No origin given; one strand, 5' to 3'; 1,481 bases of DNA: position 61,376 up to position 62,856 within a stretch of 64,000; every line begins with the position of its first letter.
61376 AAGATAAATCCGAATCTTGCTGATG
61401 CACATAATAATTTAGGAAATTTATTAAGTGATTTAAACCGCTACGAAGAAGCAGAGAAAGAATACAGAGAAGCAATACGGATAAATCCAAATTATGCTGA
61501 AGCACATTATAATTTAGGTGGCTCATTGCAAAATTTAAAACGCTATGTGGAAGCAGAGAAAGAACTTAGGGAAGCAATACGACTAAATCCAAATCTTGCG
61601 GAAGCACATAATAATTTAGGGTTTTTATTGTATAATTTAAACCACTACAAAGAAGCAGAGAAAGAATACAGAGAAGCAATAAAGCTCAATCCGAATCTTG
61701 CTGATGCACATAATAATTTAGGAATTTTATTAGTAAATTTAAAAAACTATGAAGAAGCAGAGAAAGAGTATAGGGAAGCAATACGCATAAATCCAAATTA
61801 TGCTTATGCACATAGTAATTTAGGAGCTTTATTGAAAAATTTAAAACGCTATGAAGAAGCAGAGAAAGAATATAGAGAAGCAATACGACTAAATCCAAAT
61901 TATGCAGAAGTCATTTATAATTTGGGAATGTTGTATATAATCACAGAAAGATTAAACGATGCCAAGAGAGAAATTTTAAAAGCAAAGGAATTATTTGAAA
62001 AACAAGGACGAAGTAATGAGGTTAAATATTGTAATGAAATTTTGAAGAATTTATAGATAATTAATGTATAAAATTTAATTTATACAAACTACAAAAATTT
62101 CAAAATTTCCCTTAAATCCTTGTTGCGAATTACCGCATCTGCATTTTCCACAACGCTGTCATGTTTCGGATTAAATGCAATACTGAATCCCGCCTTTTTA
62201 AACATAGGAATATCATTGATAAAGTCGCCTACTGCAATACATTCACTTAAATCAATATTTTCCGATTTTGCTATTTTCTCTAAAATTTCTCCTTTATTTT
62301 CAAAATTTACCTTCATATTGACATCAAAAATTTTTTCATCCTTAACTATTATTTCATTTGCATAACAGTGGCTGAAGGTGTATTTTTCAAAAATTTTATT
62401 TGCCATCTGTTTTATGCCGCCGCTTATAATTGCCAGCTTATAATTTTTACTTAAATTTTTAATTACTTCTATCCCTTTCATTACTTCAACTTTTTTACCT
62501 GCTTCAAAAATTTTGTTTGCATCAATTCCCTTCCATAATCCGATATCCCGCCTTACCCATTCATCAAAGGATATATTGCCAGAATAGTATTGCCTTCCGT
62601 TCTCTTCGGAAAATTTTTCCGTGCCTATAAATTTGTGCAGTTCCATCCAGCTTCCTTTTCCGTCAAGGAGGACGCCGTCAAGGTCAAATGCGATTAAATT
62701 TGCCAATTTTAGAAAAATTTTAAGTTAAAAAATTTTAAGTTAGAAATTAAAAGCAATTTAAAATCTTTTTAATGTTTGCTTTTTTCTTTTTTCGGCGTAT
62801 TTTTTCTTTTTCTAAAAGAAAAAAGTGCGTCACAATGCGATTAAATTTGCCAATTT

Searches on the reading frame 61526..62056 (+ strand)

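Call 42: search_protein_families(library=pfam, proteins=[window:61526-62056:+], max_evalue=0.01)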
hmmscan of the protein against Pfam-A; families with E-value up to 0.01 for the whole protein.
window:61526-62056:+ (176 aa): 28 families (the best 25 are shown)
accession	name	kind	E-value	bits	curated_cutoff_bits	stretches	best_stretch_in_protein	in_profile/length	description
PF07719.23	TPR_2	-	7.9e-37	122.8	27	4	25-57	1-33/34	Tetratricopeptide repeat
PF13414.12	TPR_11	-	1.5e-34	117.8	26.8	4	72-105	7-40/42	TPR repeat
PF00515.34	TPR_1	-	1.7e-32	110.3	27.8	3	59-92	1-34/34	Tetratricopeptide repeat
PF13431.12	TPR_17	-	1.3e-30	103.5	24.4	4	48-79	2-33/34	Tetratricopeptide repeat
PF13181.12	TPR_8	-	3.2e-30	102.1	25.7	3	59-92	1-34/34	Tetratricopeptide repeat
PF14559.12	TPR_19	-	1.5e-21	76.9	25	4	41-97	7-63/68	Tetratricopeptide repeat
PF13428.12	TPR_14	-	1.6e-18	65.8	23.5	3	99-134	7-42/44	Tetratricopeptide repeat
PF13432.12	TPR_16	-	4e-18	66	32.7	3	35-92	7-64/65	Tetratricopeptide repeat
PF13424.12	TPR_12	-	3.6e-16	59.5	30.1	3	58-122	2-74/77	Tetratricopeptide repeat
PF13374.12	TPR_10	-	6.4e-16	58.2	27.5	3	60-88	3-31/42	Tetratricopeptide repeat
PF24575.1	TPR_Slam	-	3.3e-10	40.7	35.2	2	33-80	55-102/104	Surface lipoprotein assembly modifier, N-terminal TPR repeats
PF13371.12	TPR_9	-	8.2e-09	35.8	35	1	5-62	9-66/73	Tetratricopeptide repeat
PF25060.1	ARM_TT21_2nd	-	9.1e-09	35.6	27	1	83-172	47-135/270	Tetratricopeptide repeat protein 21 second ARM domain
PF25063.1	ARM_TT21_C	-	4.2e-07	30.5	35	1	68-146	104-183/209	Tetratricopeptide repeat protein 21 C-terminal ARM domain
PF13174.12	TPR_6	-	6e-07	30.1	26.3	0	98-125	5-32/33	Tetratricopeptide repeat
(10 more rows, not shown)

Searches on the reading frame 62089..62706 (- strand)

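Call 42: search_protein_families(library=pfam, proteins=[window:62089-62706:-], max_evalue=0.01)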
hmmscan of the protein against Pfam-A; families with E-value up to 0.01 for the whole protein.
window:62089-62706:- (205 aa): 5 families
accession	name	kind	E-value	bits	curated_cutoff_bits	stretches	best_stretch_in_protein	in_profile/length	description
PF00702.32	Hydrolase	-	5.4e-21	76.3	26.4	1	3-173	2-191/191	haloacid dehalogenase-like hydrolase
PF08282.18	Hydrolase_3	-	1.8e-15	57.8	20.9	1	108-199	159-249/255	haloacid dehalogenase-like hydrolase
PF12710.13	HAD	-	1.3e-12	49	27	1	5-170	1-189/189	haloacid dehalogenase-like hydrolase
PF13419.12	HAD_2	-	4.7e-10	40.3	23.8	1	5-176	1-175/178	Haloacid dehalogenase-like hydrolase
PF02358.22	Trehalose_PPase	-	0.0018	17.8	27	0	129-172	157-203/235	Trehalose-phosphatase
